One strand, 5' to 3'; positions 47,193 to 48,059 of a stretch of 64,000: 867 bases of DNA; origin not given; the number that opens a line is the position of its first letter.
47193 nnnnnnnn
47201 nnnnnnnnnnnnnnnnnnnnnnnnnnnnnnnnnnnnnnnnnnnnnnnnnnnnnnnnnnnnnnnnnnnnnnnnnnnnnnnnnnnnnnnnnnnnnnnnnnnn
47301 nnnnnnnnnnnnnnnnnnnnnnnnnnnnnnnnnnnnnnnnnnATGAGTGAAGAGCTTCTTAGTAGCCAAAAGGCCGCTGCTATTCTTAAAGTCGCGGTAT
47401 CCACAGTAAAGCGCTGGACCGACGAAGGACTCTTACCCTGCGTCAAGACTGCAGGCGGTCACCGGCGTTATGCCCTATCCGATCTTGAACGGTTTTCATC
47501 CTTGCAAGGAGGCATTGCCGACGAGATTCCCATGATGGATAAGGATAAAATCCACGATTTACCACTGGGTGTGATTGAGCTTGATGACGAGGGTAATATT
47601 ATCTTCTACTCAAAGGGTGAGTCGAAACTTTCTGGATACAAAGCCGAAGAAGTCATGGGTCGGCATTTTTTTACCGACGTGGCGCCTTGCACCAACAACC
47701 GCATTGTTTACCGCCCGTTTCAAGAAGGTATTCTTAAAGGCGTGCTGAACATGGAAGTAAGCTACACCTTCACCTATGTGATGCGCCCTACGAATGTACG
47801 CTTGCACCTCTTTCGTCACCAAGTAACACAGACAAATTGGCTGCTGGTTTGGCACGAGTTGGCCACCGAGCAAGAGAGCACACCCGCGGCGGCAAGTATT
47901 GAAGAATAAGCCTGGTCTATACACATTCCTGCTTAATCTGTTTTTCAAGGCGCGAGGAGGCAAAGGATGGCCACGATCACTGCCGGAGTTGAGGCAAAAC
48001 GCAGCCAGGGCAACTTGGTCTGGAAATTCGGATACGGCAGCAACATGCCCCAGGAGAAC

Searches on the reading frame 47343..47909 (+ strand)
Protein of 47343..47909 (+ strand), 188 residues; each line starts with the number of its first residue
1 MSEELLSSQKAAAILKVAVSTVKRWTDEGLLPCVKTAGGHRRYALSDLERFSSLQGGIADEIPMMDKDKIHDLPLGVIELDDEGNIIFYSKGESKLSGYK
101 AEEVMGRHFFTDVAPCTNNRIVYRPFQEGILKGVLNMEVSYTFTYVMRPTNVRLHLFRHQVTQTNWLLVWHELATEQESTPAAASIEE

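Call 12: search_protein_families(library=pfam, proteins=[window:47343-47909:+], max_evalue=0.001)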
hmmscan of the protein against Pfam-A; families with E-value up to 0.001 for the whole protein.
window:47343-47909:+ (188 aa): 6 families
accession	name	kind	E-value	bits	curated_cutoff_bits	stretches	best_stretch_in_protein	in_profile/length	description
PF12728.13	HTH_17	-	1.4e-11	44.9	27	1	5-51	1-46/51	Helix-turn-helix domain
PF13411.12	MerR_1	-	5.9e-09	36.4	21.6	1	8-52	3-47/69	MerR HTH family regulatory protein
PF00376.29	MerR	-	1.1e-08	35.2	28.2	1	10-43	4-38/38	MerR family regulatory protein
PF00989.32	PAS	-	2.5e-07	31.1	22.6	1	70-150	7-87/113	PAS fold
PF13426.13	PAS_9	-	8.9e-05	23.2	27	1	75-122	2-49/103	PAS domain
PF08448.16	PAS_4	-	0.00022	21.8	23.1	1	72-125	3-51/110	PAS fold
